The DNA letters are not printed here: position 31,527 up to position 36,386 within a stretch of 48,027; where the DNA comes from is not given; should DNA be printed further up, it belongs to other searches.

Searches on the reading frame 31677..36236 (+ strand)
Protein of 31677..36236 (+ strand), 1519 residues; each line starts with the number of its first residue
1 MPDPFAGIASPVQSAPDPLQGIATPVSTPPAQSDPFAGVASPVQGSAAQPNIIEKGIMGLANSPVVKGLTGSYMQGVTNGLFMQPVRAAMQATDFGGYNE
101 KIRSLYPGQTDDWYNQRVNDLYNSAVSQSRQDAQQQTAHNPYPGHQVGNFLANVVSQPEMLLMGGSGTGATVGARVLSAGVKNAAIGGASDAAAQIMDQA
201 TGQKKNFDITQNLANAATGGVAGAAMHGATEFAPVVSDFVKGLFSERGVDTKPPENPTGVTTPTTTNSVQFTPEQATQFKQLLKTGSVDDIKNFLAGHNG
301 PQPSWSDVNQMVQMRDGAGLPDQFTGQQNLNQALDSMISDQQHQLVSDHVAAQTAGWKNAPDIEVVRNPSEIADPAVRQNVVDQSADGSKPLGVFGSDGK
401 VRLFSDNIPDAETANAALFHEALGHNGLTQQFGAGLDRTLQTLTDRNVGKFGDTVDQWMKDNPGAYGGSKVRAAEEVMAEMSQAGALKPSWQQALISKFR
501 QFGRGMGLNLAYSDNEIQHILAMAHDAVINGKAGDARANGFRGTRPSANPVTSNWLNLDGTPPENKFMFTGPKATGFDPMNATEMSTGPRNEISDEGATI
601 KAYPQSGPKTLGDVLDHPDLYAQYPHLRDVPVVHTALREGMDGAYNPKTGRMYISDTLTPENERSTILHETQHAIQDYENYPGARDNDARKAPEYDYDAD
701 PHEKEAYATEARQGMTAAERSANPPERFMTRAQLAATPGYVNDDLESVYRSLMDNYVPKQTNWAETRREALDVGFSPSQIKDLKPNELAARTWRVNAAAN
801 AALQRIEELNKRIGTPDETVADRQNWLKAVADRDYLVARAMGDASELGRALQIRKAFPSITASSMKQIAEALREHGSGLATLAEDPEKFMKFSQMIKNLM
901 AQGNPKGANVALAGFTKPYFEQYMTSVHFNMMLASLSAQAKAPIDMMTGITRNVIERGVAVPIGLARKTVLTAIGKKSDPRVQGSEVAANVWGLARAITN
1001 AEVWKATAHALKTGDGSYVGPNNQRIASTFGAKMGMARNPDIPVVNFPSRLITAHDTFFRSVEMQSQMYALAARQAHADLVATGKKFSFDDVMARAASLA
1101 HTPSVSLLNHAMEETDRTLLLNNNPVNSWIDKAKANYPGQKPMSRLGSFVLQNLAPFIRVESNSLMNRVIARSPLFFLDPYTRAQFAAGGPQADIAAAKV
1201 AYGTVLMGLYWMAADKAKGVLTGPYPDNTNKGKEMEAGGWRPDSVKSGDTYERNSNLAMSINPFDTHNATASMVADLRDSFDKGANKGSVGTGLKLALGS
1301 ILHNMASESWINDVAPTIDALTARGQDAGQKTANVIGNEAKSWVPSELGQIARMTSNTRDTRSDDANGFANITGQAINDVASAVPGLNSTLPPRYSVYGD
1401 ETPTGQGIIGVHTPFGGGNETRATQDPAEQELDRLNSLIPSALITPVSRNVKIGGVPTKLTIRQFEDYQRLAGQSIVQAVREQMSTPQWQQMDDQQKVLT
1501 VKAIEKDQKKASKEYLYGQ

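Call 11: search_protein_families(library=phrogs, proteins=[window:31677-36236:+], max_evalue=0.001)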
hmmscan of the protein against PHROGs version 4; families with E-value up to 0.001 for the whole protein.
window:31677-36236:+ (1519 aa): 2 families
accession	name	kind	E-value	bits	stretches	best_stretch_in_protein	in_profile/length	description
phrog_13543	-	unknown function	1.6e-06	26.9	1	591-682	1224-1309/1879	-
phrog_87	-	other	0.00036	21.3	1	632-681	54-103/227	metallo-protease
